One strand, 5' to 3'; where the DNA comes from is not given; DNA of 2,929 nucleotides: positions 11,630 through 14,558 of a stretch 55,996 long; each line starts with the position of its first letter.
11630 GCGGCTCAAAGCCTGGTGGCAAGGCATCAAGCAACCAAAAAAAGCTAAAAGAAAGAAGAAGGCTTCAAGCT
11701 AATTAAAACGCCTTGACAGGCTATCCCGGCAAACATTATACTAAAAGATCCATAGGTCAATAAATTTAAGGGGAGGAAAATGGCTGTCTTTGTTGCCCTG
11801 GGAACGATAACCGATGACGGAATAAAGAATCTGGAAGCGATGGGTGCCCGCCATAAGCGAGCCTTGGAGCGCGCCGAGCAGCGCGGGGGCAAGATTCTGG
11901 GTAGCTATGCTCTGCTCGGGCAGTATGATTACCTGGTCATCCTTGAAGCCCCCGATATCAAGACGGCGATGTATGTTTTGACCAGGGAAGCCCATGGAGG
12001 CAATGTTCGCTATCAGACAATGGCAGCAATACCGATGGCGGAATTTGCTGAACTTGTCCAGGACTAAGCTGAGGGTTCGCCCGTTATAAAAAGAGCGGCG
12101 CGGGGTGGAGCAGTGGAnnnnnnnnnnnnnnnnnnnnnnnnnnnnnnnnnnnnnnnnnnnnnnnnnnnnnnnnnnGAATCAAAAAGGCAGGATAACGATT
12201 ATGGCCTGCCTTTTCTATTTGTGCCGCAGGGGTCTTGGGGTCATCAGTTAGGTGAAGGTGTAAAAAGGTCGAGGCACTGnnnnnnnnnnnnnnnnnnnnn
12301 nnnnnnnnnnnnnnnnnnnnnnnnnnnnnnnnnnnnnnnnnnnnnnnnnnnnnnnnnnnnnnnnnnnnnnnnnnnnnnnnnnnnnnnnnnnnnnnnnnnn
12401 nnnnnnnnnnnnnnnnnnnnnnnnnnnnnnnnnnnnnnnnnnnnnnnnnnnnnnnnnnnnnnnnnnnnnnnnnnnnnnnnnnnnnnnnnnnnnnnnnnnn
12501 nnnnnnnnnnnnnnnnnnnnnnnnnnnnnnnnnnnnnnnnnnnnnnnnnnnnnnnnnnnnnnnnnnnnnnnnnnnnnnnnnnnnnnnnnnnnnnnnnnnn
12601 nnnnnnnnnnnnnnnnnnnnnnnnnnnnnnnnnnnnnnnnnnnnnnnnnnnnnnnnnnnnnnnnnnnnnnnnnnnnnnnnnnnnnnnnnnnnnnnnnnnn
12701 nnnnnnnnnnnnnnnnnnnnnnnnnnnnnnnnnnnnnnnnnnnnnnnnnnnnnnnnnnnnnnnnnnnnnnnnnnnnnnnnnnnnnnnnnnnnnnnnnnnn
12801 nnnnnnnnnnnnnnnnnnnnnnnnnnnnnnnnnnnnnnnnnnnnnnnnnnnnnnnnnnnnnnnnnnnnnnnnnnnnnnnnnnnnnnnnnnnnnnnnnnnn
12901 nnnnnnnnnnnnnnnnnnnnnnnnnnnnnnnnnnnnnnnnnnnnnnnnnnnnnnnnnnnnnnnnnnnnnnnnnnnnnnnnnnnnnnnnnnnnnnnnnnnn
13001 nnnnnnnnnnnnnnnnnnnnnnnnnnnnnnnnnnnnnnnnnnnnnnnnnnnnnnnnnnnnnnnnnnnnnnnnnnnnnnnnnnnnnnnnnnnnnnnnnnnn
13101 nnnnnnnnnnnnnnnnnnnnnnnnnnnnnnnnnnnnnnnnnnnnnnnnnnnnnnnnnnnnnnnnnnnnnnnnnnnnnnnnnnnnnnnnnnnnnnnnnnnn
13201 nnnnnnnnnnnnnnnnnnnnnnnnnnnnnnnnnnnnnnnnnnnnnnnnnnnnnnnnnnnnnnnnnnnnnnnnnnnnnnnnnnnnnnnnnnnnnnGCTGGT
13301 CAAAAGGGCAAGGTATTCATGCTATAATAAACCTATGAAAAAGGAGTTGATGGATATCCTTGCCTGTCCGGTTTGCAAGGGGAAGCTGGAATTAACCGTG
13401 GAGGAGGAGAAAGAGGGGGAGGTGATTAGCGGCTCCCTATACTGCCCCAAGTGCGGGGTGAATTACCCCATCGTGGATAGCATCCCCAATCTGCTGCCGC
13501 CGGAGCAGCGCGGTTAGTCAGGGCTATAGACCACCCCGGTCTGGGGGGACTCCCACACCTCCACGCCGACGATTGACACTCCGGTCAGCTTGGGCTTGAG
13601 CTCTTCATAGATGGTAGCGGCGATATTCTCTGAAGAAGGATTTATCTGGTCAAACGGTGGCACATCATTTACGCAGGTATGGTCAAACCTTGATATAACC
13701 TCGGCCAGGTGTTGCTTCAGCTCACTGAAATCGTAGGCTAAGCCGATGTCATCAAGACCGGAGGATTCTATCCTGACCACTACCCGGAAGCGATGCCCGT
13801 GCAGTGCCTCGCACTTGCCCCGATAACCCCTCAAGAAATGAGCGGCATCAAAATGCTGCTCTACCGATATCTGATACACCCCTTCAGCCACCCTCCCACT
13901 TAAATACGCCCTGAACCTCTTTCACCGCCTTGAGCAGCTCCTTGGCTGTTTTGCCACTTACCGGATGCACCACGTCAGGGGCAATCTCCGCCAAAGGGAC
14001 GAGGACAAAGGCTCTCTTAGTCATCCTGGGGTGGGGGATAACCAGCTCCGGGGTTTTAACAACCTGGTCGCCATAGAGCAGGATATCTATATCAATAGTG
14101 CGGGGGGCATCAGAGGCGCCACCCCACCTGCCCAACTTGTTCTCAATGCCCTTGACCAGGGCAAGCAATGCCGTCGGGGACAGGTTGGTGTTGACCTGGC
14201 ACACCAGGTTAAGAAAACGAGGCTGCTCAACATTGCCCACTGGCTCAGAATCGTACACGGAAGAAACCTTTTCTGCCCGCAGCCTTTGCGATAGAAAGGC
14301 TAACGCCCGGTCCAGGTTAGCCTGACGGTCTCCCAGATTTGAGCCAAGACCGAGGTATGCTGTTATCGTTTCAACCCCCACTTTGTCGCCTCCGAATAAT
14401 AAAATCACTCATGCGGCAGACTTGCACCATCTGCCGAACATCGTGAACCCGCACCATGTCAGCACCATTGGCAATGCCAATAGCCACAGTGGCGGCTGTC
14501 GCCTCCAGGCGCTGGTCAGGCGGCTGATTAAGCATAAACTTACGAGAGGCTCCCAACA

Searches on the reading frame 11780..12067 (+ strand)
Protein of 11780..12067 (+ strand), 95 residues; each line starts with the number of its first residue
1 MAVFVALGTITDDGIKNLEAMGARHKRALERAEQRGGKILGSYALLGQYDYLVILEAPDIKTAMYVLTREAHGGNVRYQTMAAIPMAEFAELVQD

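Call 73: search_protein_families(library=pfam, proteins=[window:11780-12067:+], max_evalue=0.00001)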
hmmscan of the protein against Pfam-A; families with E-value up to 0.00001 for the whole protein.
window:11780-12067:+ (95 aa): 1 family
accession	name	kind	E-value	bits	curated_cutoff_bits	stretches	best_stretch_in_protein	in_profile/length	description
PF08734.17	GYD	-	8.9e-23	80.6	31.4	1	4-93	1-91/91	GYD domain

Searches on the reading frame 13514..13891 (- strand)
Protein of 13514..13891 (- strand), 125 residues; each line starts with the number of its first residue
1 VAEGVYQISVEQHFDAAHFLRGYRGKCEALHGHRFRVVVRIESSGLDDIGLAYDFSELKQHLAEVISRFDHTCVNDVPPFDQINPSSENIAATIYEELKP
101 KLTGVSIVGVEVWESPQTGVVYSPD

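Call 56: search_protein_families(library=pfam, proteins=[window:13514-13891:-], max_evalue=0.001)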
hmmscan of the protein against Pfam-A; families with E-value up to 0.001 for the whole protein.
window:13514-13891:- (125 aa): 1 family
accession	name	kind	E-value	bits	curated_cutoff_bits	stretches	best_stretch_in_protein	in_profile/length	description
PF01242.24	PTPS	-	4.9e-38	130.2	22.4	1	7-123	1-119/121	6-pyruvoyl tetrahydropterin synthase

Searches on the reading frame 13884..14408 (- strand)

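Call 56: search_protein_families(library=pfam, proteins=[window:13884-14408:-], max_evalue=0.001)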
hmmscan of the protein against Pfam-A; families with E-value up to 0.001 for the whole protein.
window:13884-14408:- (174 aa): 1 family
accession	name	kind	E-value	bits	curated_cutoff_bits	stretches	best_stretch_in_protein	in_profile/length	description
PF01288.25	HPPK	-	2.7e-40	137.8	25.7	1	18-144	1-116/116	7,8-dihydro-6-hydroxymethylpterin-pyrophosphokinase (HPPK)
